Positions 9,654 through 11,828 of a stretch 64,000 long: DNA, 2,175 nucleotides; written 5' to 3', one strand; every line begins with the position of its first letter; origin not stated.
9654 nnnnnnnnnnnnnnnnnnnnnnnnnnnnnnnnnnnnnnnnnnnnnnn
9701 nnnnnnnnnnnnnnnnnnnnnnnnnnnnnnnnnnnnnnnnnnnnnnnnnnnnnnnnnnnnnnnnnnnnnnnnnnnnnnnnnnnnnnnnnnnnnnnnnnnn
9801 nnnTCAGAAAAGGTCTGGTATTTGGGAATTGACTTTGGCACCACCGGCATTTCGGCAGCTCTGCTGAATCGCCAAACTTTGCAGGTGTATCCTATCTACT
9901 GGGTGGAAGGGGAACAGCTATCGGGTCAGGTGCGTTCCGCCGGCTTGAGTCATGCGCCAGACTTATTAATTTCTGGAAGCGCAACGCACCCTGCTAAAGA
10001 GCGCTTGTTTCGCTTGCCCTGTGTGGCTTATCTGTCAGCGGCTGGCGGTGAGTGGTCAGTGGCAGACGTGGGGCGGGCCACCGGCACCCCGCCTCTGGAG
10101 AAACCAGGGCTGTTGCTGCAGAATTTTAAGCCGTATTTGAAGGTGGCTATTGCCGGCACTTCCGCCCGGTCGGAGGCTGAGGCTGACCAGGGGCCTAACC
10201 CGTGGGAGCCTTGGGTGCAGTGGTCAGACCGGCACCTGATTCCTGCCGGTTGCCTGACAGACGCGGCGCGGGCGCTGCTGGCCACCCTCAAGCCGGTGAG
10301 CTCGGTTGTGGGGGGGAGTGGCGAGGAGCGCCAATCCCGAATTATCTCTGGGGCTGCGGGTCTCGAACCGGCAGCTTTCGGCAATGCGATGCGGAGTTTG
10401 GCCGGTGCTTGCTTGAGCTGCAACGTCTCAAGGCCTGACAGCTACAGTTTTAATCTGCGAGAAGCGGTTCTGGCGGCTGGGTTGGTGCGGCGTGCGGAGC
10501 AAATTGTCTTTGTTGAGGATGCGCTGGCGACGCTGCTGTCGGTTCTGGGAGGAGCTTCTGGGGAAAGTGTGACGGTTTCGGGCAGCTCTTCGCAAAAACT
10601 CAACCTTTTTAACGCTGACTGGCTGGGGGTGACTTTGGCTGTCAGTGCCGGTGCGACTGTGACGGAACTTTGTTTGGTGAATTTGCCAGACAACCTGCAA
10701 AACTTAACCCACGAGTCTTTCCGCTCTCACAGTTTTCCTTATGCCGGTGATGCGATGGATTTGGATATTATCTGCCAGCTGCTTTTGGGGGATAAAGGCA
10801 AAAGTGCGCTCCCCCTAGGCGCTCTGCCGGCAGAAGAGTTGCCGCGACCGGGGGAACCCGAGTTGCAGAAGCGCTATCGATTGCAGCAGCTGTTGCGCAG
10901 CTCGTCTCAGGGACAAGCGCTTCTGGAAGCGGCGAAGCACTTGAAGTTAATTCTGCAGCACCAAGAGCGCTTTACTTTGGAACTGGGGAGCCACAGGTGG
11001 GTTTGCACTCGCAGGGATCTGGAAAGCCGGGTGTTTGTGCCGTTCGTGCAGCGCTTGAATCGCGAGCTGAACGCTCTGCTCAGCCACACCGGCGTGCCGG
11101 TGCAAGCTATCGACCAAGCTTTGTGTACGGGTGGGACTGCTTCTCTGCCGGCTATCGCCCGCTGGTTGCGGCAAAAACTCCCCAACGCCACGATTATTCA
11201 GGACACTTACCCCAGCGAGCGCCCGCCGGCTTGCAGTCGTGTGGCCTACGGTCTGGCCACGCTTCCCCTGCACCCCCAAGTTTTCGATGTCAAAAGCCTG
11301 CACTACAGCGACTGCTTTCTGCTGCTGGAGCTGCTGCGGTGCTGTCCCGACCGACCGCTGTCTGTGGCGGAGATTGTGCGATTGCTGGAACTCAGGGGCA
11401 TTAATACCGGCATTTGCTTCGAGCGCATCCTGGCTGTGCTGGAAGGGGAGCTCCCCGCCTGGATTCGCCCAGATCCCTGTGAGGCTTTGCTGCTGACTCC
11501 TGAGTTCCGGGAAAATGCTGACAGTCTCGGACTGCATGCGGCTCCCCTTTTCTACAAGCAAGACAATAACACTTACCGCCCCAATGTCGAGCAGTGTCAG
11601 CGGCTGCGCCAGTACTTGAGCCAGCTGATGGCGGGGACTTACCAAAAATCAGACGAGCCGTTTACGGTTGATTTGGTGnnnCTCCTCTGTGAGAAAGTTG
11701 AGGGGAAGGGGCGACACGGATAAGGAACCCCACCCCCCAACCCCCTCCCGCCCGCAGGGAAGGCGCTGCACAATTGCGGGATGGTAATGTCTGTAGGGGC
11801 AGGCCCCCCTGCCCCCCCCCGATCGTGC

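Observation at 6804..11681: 1625-aa protein: coiled coil + ~700-aa acidic linker with reiterated (D/E)LF(G/A)E motifs + C-terminal Hsp70-like ATPase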

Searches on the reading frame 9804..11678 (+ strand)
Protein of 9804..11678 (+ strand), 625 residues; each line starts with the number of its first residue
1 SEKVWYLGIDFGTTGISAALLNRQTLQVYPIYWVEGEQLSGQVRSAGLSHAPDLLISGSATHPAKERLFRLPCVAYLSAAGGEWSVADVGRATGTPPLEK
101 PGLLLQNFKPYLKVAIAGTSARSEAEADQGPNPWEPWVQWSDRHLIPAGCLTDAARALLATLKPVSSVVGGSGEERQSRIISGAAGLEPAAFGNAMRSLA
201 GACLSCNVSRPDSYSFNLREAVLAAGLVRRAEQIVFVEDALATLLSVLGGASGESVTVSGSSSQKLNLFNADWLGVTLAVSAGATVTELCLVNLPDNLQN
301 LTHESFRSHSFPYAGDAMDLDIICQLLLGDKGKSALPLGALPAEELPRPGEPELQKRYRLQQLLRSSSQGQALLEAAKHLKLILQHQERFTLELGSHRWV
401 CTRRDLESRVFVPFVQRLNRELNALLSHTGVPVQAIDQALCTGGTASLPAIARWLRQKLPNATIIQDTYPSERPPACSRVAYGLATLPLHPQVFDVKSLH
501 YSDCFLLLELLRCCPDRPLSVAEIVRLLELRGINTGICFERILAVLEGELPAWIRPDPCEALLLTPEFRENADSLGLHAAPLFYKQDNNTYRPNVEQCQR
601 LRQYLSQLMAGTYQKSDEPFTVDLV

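Call 7: search_protein_families(library=pfam, proteins=[window:9804-11678:+], max_evalue=10)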
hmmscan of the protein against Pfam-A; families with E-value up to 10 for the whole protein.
window:9804-11678:+ (625 aa): 1 family
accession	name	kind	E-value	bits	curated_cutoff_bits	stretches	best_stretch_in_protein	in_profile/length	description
PF11104.14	PilM_2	-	0.0011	18.4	27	1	405-468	242-307/340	Type IV pilus assembly protein PilM;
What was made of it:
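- On PilM (PF11104): PilM_2 scores 18.4 bits against a cut-off of 27, over 64 residues only (call 7).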

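Call 8: search_solved_structures(query=window:9804-11678:+, max_evalue=10, show_alignments=3)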
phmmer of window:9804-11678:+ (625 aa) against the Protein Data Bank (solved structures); distinct sequences matched with E-value up to 10: 2.
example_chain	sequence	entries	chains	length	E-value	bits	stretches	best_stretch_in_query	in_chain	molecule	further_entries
8w1m_A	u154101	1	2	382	0.68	11.4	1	401-464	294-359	Chaperone protein DnaK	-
4rtf_D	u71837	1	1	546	1.8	10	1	408-457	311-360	Chaperone protein DnaK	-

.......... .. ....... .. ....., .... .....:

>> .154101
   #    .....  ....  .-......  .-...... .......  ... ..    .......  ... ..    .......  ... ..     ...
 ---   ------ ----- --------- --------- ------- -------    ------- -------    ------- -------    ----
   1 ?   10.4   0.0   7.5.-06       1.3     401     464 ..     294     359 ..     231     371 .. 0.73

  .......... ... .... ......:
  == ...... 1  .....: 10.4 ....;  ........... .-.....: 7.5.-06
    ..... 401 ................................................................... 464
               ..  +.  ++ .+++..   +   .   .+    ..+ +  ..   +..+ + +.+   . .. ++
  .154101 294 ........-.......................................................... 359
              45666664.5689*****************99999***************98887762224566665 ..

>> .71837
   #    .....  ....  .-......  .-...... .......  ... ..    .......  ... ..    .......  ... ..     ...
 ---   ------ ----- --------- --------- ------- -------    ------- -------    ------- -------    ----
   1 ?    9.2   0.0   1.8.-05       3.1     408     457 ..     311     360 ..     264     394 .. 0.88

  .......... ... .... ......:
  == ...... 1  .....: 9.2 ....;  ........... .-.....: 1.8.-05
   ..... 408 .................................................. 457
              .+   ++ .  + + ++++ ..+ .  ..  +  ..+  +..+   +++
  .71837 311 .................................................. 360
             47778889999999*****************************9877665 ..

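Call 9: find_homologous_proteins(query=window:9804-11678:+, max_evalue=0.001)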
Query window:9804-11678:+ (625 aa): 516 proteins with E <= 0.001 among 8000 candidates; the best 120 are listed.
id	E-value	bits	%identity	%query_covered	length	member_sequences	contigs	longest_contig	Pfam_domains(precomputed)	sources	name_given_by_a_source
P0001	6.2e-186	638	53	100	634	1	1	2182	-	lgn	-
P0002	1.4e-179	617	53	100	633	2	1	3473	-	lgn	-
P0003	4.5e-161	555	46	100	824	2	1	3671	-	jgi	jgi:hypothetical protein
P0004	5.9e-161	555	46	100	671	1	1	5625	-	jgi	jgi:hypothetical protein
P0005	5.4e-160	552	46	100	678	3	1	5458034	-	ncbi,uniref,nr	uniref:hypothetical protein n=1 Tax=Trichocoleus desertorum TaxID=1481672 RepID=UPI0025B534A0|nr:hyp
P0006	4.5e-158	546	46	100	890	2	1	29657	-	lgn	-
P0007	2.4e-157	543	46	100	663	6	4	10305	-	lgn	-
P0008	1.2e-154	534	46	100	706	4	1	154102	-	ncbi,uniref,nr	ncbi:hypothetical protein H6F90_04535 [Trichocoleus sp. FACHB-591]|uniref:hypothetical protein n=1 T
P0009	2.6e-154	533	46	100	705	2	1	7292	-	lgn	-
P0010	1.1e-151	524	44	100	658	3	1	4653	-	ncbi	ncbi:MAG TPA: hypothetical protein V6D16_02095 [Candidatus Obscuribacterales bacterium]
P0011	8.2e-151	522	38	99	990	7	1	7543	-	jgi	-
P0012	2.6e-150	520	45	100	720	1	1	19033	-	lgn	-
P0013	3.2e-150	520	48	97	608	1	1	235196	-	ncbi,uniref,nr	ncbi:hypothetical protein NG798_15440 [Ancylothrix sp. C2]|uniref:hypothetical protein n=1 Tax=Ancyl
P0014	9.9e-150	518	45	100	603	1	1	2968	-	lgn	-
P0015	9.9e-150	518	44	99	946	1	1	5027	-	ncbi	-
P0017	1.9e-149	517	48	100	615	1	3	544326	-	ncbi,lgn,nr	ncbi:MAG: hypothetical protein N3E45_00965 [Oscillatoriaceae bacterium SKW80]|nr:hypothetical protei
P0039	2.5e-140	487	44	100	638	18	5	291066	-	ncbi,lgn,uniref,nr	ncbi:hypothetical protein [Coleofasciculus sp. FACHB-SPT36]|uniref:hypothetical protein n=1 Tax=Cyan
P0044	7.7e-140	485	45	97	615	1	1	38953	PF11104.15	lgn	-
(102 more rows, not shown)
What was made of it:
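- Many database homologues are annotated as 570-1090-aa fragments (call 9).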

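Call 15: search_solved_structures(query=A1, max_evalue=10, show_alignments=3)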
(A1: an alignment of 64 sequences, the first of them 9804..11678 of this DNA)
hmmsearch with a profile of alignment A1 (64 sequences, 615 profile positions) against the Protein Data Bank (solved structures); distinct sequences matched with E-value up to 10: 14.
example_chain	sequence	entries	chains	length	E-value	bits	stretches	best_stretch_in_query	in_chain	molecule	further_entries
5eox_A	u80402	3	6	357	0.0027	19.4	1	390-470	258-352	Type 4 fimbrial biogenesis protein PilM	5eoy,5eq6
5eou_A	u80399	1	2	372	0.0029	19.3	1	390-470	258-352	Type 4 fimbrial biogenesis protein PilM,Type 4 fimbrial biogenesis protein PilN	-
2qxl_A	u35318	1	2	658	0.02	16.5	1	356-441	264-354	Heat shock protein homolog SSE1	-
3d2e_A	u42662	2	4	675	0.02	16.5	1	356-441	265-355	Heat shock protein homolog SSE1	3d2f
3c7n_A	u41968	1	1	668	0.02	16.4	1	356-441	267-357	Heat shock protein homolog SSE1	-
8w1m_A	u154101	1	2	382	0.05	15.2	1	356-444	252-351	Chaperone protein DnaK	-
9dvi_B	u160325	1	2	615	0.054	15.1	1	356-444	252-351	Chaperone protein DnaK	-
5vm1_A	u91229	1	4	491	0.48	11.9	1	13-39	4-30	Xylulokinase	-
5oow_A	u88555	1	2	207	0.69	11.4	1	356-438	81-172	Chaperone protein DnaK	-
4rtf_D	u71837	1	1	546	1.2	10.7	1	354-440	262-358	Chaperone protein DnaK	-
7n46_A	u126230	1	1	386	1.4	10.4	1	356-438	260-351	Chaperone protein DnaK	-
7rax_A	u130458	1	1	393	1.4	10.3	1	356-438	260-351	Chaperone protein DnaK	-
6w6e_I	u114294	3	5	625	1.5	10.3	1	355-440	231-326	Chaperone protein DnaK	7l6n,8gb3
1dkg_D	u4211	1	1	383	2.4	9.6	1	356-438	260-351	MOLECULAR CHAPERONE DNAK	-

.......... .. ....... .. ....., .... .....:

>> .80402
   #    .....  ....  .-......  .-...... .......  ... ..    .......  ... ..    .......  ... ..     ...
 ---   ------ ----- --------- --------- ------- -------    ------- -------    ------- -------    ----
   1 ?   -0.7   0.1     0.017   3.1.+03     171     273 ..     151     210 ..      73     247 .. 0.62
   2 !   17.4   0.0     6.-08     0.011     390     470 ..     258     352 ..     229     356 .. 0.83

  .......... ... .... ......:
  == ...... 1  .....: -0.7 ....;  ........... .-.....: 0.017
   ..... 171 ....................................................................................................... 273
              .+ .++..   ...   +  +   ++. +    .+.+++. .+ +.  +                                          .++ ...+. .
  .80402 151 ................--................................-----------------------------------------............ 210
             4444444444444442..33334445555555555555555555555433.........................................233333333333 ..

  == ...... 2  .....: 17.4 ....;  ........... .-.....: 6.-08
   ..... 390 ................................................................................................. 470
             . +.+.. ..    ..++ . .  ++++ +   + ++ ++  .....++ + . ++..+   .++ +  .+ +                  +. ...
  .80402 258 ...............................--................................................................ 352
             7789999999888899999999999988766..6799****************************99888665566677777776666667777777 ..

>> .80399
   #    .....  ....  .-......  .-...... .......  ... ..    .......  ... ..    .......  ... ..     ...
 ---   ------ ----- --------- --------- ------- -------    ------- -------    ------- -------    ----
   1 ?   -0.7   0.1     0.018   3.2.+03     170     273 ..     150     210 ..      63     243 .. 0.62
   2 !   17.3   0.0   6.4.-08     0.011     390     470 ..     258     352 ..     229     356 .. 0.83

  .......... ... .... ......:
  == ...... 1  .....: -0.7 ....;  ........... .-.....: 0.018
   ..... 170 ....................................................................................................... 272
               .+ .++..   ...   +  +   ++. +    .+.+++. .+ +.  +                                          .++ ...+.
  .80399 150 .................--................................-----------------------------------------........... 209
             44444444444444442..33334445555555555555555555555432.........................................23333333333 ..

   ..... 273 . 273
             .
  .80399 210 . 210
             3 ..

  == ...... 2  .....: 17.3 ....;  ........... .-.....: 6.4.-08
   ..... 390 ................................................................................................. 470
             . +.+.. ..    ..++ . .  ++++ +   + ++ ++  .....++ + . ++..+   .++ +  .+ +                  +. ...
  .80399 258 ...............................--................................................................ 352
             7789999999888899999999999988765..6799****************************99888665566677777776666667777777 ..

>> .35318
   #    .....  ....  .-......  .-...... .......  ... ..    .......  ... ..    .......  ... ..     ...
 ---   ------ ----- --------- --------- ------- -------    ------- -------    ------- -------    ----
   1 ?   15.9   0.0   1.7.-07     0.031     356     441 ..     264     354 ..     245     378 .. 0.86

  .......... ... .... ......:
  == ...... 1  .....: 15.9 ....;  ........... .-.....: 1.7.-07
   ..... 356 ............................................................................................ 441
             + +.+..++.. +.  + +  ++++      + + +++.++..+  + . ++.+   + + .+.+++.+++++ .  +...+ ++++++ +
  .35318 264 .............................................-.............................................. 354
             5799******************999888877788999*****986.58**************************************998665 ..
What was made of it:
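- On Hsp70 (PF00012 / DnaK-type chaperones): The profile against PDB gives DnaK and Sse1 only at E 0.02-0.05 over ~90 residues (call 15).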

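Call 17: find_related_loci(query=A1, collection=genome_contigs, flank=10000)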
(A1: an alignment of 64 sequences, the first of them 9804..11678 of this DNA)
Query A1 (625 aa) in genome_contigs; peptide patterns used: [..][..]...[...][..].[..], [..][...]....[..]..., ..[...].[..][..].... (x = any residue, [..] = any of these).
600 stretches matched a pattern (row limit reached: there are more); 569 encode a relative of the query (tblastn E <= 1e-3); the best 80 are kept; 80 distinct loci.
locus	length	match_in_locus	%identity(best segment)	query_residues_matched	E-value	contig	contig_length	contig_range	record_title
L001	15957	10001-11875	90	1-625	0e+0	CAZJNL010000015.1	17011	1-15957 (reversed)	MAG TPA_asm: uncultured Oscillatoria sp. isolate SRP220891_co5_255 genome assembly, contig: NODE_2144_length_17011_cov_6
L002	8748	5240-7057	85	1-625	0e+0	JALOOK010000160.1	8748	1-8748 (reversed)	MAG: Oscillatoria sp. Prado101 scaffold_9632, whole genome shotgun sequence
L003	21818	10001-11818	86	1-625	0e+0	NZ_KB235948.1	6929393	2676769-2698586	Oscillatoria sp. PCC 10802 Osc10802DRAFT_Contig7.7, whole genome shotgun sequence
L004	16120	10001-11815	53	1-625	0e+0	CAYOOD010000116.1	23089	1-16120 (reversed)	MAG TPA_asm: uncultured bacterium isolate binchicken_co135_64 genome assembly, contig: NODE_3831_length_23089_cov_25.209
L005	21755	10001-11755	58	2-624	0e+0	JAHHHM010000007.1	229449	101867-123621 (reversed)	MAG: Microcoleus vaginatus WJT46-NPBG5 scaffold_81_c1, whole genome shotgun sequence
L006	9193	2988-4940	46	1-624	4e-168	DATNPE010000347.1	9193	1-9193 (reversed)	MAG TPA_asm: Allocoleopsis sp. isolate SMAG_U16473 k141_808574, whole genome shotgun sequence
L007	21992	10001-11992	45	3-624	8e-168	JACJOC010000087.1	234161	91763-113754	Cyanobacteria bacterium FACHB-471 contig87, whole genome shotgun sequence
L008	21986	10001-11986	45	1-624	4e-167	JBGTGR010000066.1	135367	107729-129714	MAG: Elainellales cyanobacterium isolate JTS-RE22 k141_6175183, whole genome shotgun sequence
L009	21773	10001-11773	48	2-625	3e-166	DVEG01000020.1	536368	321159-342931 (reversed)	MAG TPA_asm: Oscillatoriaceae cyanobacterium M7585_C2015_266 k141_356184_length_536368_cov_75.1390, whole genome shotgun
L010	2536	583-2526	44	5-624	8e-171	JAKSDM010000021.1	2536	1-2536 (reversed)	MAG: Pseudanabaenales cyanobacterium isolate MAG.87 k141_7674814, whole genome shotgun sequence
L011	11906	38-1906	47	63-625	2e-159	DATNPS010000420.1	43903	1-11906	MAG TPA_asm: Crinalium sp. isolate SMAG_U16487 k141_4242691, whole genome shotgun sequence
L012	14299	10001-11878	44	4-624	1e-156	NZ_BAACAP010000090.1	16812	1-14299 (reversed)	Scytonema sp. NUACC26 sequence090, whole genome shotgun sequence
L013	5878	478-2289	44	5-624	5e-157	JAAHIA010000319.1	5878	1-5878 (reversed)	MAG: Leptolyngbya sp. SIO4C1 4C1_NODE_319, whole genome shotgun sequence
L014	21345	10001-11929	44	2-624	5e-155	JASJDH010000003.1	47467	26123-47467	MAG: Leptolyngbyaceae cyanobacterium MO_188.B28 MO_188.c_293, whole genome shotgun sequence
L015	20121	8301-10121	44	2-625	1e-152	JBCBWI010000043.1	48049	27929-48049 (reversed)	MAG: Cyanobacteria bacterium J06648_16 NODE_43_length_48049_cov_17.474235, whole genome shotgun sequence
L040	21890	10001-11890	43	2-625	2e-148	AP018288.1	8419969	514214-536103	Nostoc sp. NIES-4103 DNA, nearly complete genome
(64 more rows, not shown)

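Call 24: predict_structure(alignment_id=A1)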
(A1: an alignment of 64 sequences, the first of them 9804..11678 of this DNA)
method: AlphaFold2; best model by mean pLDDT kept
length: 625 residues; sequences in the alignment: 64
mean_pLDDT: 86.9   pTM: 0.90
mean pLDDT of the five models: 86.9, 85.5, 85.2, 84.8, 84.0
residues with pLDDT >= 90: 420; 70-90: 114; 50-70: 64; < 50: 27
segments of 3 or more residues with pLDDT < 50: 39-62
pLDDT, mean of each block of 10 residues (from residue 1): 90 90 96 75 39 40 75 91 87 61 90 82 68 88 93 95 75 64 95 96 88 92 95 94 94 91 62 92 94 96 95 95 89 63 90 95 92 93 93 91 96 97 98 97 87 95 86 79 96 85 92 94 97 93 95 91 93 89 95 96 90 76 63
secondary structure, 60 per line:
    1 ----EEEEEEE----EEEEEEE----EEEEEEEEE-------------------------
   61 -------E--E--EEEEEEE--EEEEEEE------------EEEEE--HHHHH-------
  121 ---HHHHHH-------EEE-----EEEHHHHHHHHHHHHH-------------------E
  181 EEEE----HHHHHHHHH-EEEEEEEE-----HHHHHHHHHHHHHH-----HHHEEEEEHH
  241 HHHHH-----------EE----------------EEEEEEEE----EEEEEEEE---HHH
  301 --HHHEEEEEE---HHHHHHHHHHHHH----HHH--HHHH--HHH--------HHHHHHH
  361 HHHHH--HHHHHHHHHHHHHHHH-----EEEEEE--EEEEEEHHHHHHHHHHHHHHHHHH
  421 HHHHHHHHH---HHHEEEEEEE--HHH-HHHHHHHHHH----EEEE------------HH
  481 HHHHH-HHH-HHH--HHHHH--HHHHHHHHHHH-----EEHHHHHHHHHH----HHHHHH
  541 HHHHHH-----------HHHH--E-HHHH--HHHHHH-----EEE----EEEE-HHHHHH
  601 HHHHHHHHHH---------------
elements in order: E5-11 E16-22 E27-35 E74-80 E83-89 E102-106 H109-113 H124-129 E137-139 E145-147 H148-160 E180-184 H189-197 E199-206 H212-225 E234-238 H239-245 E275-282 E287-294 E306-311 H315-327 H337-340 H354-365 H368-383 E389-394 E397-402 H403-429 E436-442 H449-458 E463-466 H479-485 H496-500 H503-513 H521-530 H535-546 H558-561 H566-569 H572-577 E583-585 E590-593 H595-610
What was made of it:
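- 9813..11243 (+): Hsp70-type actin-fold nucleotide-binding domain (residues 1004-1480). Phosphate-1 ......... at 9822-9848, adenosine motif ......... at 11124-11150. AF2 pLDDT 86.9, pTM 0.90 (call 24).
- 11292..11648 (+): C-terminal acidic winged-helix domain (residues ~1497-1615). pLDDT is above 90 in the full C-terminal model (call 24).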

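Call 27: search_protein_representatives(alignment_id=A1)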
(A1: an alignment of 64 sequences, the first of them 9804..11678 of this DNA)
Query: 64 sequences, 615 profile positions. Proteins with E-value up to 0.001 (for the whole library): 494; up to 1e-10: 420; up to 1e-30: 371. The best 150 are listed.
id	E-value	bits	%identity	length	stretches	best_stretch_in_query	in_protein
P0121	2.2e-274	928.0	-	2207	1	11-612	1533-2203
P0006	3.7e-267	904.2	-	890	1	8-612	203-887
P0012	2.6e-263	891.5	-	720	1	12-610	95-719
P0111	7.9e-259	876.6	-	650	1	3-610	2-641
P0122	7.0e-257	870.2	-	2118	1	15-609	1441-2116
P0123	1.9e-255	865.5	-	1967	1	14-613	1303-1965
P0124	1.0e-253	859.7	-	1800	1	11-610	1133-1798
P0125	9.4e-252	853.3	-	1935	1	7-611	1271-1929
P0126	1.5e-249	846.0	-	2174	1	10-609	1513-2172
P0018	1.2e-248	843.0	-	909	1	14-611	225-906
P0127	1.4e-248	842.8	-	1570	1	13-609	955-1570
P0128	2.8e-247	838.5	-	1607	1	10-609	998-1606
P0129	5.3e-247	837.6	-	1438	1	13-610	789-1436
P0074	6.3e-244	827.4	-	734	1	11-611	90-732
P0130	2.3e-243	825.6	-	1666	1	11-612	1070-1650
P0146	1.2e-231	786.9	-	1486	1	15-611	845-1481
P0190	2.8e-214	729.5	-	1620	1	16-610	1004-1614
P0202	3.6e-212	722.5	-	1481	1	12-610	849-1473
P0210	3.2e-210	716.1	-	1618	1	11-611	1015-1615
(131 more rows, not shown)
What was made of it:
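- The exhaustive search finds full-length 1.1-2.7-kaa representatives (call 27).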
